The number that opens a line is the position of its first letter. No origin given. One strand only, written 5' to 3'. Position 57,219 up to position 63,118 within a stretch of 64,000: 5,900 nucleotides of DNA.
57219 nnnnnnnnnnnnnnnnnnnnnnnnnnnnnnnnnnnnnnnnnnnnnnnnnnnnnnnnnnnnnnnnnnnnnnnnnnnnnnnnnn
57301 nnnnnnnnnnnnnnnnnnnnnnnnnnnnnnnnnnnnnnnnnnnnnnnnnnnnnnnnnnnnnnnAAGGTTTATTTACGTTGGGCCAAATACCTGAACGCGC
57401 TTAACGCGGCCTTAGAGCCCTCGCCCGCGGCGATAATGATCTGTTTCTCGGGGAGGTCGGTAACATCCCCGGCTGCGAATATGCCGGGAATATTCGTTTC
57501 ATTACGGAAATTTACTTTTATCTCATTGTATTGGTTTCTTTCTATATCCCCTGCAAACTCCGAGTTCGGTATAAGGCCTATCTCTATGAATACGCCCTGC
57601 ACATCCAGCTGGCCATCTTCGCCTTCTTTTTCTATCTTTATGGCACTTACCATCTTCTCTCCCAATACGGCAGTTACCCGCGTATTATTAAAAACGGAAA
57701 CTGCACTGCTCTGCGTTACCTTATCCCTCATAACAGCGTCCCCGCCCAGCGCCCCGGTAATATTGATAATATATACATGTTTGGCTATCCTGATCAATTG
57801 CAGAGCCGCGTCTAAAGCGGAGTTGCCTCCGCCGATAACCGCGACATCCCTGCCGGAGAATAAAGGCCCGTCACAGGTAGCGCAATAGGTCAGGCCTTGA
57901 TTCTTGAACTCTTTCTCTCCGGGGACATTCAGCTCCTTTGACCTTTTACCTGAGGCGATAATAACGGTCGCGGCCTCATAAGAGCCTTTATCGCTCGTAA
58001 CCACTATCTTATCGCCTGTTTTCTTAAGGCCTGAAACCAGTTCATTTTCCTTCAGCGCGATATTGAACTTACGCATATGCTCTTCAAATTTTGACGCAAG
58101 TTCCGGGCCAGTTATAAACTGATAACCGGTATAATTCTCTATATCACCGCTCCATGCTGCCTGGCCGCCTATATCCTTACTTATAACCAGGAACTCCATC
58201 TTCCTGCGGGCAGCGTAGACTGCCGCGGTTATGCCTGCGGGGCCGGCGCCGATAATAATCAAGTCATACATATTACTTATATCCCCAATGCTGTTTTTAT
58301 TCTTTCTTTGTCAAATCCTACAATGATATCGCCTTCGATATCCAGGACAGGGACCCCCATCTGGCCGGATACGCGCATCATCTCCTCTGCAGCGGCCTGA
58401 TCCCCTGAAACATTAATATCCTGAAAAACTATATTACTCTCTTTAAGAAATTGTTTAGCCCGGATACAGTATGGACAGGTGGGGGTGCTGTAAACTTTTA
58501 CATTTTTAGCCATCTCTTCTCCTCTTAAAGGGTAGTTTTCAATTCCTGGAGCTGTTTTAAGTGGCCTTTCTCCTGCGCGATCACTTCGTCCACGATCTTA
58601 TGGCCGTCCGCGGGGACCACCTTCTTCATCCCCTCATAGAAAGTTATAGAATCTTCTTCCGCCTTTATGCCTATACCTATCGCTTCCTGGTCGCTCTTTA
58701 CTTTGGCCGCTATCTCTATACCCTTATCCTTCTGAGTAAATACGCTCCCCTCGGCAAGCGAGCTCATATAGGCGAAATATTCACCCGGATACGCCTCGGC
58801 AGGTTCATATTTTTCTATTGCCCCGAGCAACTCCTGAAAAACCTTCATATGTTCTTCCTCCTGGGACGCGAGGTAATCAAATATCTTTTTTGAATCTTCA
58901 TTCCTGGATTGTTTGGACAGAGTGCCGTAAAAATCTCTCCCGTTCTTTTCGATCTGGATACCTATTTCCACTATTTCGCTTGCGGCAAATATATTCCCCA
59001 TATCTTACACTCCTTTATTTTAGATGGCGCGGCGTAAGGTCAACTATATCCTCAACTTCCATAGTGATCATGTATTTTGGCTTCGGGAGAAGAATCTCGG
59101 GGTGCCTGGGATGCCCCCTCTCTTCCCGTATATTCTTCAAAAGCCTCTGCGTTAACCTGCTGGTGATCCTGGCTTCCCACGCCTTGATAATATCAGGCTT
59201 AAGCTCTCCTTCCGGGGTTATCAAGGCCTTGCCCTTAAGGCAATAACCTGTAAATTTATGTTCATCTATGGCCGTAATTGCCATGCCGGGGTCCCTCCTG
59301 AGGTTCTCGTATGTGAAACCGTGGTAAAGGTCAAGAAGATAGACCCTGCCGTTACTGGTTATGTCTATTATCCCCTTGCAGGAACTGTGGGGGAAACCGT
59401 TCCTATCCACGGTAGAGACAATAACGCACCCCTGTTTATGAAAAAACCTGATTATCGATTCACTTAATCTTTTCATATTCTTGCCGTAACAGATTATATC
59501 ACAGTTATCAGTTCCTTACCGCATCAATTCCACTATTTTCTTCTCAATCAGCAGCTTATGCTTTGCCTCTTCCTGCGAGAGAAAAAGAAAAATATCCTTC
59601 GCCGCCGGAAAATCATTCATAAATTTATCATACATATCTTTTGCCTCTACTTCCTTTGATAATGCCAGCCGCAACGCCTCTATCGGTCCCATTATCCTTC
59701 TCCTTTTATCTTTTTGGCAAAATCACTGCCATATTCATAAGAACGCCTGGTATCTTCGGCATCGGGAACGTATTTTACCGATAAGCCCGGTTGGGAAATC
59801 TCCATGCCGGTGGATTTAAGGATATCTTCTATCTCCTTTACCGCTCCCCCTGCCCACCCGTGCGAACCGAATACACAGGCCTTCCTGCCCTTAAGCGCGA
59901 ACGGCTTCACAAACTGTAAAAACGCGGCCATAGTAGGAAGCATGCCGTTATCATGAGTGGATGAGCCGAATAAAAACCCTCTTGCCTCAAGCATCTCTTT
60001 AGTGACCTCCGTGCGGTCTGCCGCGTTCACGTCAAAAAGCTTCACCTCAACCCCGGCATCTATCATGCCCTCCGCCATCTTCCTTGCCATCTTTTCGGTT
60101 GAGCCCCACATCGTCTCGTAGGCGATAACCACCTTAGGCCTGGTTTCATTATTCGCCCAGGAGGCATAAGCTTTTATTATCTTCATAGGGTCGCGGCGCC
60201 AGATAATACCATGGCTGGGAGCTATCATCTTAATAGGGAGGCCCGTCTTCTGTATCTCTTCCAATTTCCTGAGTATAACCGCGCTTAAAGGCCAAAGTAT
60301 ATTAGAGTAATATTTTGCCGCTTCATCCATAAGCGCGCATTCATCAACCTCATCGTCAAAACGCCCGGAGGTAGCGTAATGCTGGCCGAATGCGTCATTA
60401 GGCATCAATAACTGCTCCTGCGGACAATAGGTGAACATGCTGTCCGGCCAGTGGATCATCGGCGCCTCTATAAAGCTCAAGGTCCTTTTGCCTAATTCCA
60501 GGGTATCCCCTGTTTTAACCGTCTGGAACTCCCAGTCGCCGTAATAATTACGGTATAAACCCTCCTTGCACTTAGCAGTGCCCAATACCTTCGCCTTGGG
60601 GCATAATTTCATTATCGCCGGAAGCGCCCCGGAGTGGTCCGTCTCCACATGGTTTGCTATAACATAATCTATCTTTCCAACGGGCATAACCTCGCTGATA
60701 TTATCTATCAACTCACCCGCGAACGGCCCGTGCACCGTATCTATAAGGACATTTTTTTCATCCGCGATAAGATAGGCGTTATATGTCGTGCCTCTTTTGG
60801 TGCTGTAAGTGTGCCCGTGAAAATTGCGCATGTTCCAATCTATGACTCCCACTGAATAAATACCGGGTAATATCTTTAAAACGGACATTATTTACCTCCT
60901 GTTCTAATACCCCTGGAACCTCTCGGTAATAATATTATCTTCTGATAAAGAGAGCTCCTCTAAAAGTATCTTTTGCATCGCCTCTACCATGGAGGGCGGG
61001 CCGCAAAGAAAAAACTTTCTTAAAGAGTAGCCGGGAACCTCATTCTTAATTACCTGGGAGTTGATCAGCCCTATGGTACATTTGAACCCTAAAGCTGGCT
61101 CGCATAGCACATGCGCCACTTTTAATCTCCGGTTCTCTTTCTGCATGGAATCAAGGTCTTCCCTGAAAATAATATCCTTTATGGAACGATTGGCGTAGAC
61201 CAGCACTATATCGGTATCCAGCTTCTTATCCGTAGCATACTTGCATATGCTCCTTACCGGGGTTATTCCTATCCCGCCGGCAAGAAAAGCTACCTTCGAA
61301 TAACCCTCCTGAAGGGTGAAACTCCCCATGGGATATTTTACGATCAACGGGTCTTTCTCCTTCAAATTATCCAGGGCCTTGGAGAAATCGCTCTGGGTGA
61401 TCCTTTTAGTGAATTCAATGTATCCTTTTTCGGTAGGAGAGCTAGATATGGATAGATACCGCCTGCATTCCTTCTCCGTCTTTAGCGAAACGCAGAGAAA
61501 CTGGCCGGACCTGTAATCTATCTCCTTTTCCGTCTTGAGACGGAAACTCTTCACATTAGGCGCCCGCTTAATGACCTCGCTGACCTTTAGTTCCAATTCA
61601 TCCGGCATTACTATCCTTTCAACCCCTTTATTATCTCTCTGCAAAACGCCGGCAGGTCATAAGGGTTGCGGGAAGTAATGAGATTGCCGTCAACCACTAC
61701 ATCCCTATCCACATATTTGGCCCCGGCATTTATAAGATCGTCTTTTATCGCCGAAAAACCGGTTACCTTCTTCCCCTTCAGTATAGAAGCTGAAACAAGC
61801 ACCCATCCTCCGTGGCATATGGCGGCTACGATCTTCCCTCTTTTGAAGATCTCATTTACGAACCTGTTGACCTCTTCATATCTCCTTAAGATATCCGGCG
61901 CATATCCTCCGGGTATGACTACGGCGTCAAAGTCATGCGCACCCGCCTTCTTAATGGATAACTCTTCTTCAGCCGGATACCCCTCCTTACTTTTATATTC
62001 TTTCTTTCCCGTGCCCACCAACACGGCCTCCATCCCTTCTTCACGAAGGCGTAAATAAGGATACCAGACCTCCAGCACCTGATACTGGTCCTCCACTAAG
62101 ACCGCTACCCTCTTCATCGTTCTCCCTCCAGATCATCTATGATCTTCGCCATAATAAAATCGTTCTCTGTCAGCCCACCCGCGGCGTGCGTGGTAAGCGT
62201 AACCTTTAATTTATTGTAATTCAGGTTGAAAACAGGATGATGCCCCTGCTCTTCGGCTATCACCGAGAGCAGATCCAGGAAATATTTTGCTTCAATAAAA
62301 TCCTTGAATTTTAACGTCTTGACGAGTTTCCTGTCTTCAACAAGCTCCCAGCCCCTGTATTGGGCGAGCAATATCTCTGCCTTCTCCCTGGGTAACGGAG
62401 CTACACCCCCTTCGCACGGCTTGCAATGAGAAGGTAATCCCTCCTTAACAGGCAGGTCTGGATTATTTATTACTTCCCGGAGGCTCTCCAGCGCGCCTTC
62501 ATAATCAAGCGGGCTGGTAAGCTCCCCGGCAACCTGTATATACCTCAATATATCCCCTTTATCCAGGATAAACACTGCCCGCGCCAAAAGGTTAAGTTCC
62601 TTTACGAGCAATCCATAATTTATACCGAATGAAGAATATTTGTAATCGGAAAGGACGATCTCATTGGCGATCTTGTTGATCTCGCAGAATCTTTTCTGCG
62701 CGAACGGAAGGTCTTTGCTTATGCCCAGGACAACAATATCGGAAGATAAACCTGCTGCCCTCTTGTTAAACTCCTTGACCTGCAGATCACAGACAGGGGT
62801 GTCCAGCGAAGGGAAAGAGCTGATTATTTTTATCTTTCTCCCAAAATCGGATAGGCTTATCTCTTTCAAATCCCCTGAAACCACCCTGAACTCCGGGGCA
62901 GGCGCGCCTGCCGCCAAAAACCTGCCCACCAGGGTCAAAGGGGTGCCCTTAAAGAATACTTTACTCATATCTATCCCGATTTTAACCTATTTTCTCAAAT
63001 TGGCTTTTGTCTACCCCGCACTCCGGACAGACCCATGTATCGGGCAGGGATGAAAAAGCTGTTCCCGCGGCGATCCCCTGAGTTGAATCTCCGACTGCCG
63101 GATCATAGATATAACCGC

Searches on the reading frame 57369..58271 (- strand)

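Call 76: search_protein_families(library=pfam, proteins=[window:57369-58271:-], max_evalue=0.00001)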
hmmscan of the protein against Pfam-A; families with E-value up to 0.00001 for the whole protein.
window:57369-58271:- (300 aa): 10 families
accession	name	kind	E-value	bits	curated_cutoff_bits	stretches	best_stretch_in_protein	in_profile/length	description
PF07992.20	Pyr_redox_2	-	4.7e-41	141.5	26.1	1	2-279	1-285/291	Pyridine nucleotide-disulphide oxidoreductase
PF13738.12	Pyr_redox_3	-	2.2e-28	99.9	30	1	51-268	76-305/305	Pyridine nucleotide-disulphide oxidoreductase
PF00070.33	Pyr_redox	-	2.8e-11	44.2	22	1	143-214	2-80/82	Pyridine nucleotide-disulphide oxidoreductase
PF00890.30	FAD_binding_2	-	8.8e-11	42.1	20.4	0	3-42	1-42/414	FAD binding domain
PF03486.20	HI0933_like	-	2.1e-09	37.6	50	0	3-32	2-31/244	HI0933-like protein Rossmann domain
PF12831.13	FAD_oxidored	-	3e-09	37.1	27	0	3-41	1-41/416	FAD dependent oxidoreductase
PF13450.12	NAD_binding_8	-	1.5e-07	32.1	21.9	0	6-66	1-61/68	NAD(P)-binding Rossmann-like domain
PF01134.28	GIDA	-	9.3e-07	28.7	22.1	0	3-33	1-31/391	Glucose inhibited division protein A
PF01266.30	DAO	-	1.4e-06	28.5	27.9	0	3-39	1-38/353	FAD dependent oxidoreductase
PF01946.23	Thi4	-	2.8e-06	27.2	26.2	0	3-42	19-60/235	Thi4 family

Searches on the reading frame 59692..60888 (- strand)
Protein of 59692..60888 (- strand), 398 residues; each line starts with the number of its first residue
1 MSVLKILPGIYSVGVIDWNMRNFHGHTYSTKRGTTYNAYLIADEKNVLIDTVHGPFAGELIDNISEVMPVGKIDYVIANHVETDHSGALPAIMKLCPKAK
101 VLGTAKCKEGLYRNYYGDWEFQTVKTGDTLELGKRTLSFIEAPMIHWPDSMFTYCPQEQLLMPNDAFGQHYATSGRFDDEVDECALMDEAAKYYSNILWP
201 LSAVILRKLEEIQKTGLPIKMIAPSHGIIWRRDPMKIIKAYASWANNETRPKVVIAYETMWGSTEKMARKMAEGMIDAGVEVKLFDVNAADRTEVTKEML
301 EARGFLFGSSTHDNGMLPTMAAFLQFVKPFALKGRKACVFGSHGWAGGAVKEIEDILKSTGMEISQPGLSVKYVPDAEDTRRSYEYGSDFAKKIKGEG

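Call 76: search_protein_families(library=pfam, proteins=[window:59692-60888:-], max_evalue=0.00001)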
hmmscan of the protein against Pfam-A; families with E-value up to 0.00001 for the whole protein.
window:59692-60888:- (398 aa): 4 families
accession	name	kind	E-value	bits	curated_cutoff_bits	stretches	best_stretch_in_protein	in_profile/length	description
PF00258.30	Flavodoxin_1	-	4.8e-20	72.6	25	1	255-385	1-141/143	Flavodoxin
PF19583.5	ODP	-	3.6e-18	66.6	27.2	1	36-227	3-194/194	ODP family beta lactamase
PF00753.33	Lactamase_B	-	2.4e-09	37.9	22.7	1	36-197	6-165/196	Metallo-beta-lactamase superfamily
PF12706.13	Lactamase_B_2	-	9.1e-06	25.8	27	0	46-148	2-116/200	Beta-lactamase superfamily domain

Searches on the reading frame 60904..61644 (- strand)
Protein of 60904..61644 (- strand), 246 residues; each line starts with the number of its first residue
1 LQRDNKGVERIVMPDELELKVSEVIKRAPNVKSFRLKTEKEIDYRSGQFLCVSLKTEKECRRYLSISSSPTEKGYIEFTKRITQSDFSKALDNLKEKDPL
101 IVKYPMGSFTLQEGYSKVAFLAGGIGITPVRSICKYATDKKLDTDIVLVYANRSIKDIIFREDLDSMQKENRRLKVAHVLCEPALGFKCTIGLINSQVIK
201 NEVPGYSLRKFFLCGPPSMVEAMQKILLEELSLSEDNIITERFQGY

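Call 76: search_protein_families(library=pfam, proteins=[window:60904-61644:-], max_evalue=0.00001)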
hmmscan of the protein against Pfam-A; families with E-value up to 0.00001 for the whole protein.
window:60904-61644:- (246 aa): 3 families
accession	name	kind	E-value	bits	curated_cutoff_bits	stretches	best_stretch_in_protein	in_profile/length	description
PF00175.26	NAD_binding_1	-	5.2e-19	69.3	22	1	120-225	1-109/109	Oxidoreductase NAD-binding domain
PF00970.30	FAD_binding_6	-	5.7e-11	43.1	21.1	1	20-109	3-97/99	Oxidoreductase FAD-binding domain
PF08030.17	NAD_binding_6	-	6.5e-06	26.7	22.2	0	115-173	1-65/156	Ferric reductase NAD binding domain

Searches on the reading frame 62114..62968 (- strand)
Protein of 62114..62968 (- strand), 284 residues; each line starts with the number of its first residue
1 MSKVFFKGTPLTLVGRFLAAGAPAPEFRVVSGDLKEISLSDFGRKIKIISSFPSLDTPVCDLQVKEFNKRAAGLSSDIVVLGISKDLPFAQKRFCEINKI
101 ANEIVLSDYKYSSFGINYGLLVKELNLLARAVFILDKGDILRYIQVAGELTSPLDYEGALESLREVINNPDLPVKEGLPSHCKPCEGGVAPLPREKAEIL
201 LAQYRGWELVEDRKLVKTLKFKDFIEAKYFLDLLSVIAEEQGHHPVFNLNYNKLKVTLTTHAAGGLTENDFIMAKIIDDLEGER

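Call 76: search_protein_families(library=pfam, proteins=[window:62114-62968:-], max_evalue=0.00001)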
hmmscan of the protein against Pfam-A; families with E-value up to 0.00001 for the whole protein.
window:62114-62968:- (284 aa): 3 families
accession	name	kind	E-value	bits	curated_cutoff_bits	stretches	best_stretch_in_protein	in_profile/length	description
PF01329.24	Pterin_4a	-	2.4e-25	88.9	26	1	191-280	2-91/91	Pterin 4 alpha carbinolamine dehydratase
PF08534.16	Redoxin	-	3.2e-19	69.6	26.6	1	20-151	2-138/148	Redoxin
PF00578.27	AhpC-TSA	-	2.3e-17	63.5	26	1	21-144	2-124/124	AhpC/TSA family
